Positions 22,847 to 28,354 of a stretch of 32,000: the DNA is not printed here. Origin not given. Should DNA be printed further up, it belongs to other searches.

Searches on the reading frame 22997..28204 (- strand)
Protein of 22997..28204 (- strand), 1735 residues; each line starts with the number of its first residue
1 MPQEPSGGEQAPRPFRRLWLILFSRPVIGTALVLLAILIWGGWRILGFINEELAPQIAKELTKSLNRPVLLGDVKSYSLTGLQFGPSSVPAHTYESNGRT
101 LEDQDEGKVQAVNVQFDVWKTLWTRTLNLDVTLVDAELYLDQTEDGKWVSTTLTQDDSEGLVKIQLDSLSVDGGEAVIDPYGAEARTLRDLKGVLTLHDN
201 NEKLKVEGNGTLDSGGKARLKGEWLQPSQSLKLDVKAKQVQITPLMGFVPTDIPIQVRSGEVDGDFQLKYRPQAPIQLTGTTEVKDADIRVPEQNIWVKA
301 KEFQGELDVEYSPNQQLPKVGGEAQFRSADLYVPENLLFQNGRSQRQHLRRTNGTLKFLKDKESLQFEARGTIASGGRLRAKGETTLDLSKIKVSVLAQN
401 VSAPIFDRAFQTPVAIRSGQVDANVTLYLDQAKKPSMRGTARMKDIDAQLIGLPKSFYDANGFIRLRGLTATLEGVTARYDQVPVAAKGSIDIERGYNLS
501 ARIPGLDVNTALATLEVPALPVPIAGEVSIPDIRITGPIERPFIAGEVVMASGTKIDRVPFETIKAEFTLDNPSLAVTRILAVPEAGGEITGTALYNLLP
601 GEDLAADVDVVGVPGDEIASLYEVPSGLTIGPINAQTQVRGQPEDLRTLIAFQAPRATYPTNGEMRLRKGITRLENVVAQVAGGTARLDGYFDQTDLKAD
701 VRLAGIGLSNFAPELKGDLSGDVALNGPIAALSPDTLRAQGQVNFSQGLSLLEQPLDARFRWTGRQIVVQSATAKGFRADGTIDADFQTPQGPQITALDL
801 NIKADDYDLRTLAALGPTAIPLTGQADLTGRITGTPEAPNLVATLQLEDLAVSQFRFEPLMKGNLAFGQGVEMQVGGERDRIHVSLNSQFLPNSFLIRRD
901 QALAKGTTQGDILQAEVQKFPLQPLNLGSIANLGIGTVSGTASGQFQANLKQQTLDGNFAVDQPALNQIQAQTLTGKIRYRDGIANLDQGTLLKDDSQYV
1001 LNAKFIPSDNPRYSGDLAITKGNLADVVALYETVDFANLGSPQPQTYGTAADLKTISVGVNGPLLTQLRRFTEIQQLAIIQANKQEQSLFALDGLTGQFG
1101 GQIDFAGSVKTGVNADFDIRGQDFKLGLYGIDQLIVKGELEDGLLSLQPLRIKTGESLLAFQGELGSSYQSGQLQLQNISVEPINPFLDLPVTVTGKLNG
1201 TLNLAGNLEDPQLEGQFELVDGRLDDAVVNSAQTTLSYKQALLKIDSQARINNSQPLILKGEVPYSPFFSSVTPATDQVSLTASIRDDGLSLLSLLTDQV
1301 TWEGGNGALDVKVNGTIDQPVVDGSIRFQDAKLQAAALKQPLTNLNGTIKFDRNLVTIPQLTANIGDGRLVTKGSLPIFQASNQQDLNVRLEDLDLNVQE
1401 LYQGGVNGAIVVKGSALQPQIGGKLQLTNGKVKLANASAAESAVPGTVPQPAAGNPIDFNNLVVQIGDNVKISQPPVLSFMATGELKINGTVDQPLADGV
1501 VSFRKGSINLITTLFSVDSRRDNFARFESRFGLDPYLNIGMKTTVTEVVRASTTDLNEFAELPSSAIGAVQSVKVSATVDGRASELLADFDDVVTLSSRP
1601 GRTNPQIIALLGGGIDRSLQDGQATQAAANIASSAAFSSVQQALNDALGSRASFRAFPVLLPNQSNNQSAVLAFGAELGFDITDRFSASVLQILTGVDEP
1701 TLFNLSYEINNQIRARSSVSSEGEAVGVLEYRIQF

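Call 5: search_protein_families(library=pfam, proteins=[window:22997-28204:-], max_evalue=0.001)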
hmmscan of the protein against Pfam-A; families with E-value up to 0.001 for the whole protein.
window:22997-28204:- (1735 aa): 2 families
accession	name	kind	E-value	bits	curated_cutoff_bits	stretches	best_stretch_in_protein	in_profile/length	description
PF04357.19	TamB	-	9.5e-54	183.5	22.4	1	1361-1735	3-381/381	TamB, inner membrane protein subunit of TAM complex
PF05359.17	DUF748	-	6.9e-20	71.2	50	2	25-303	16-291/1037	Domain of Unknown Function (DUF748)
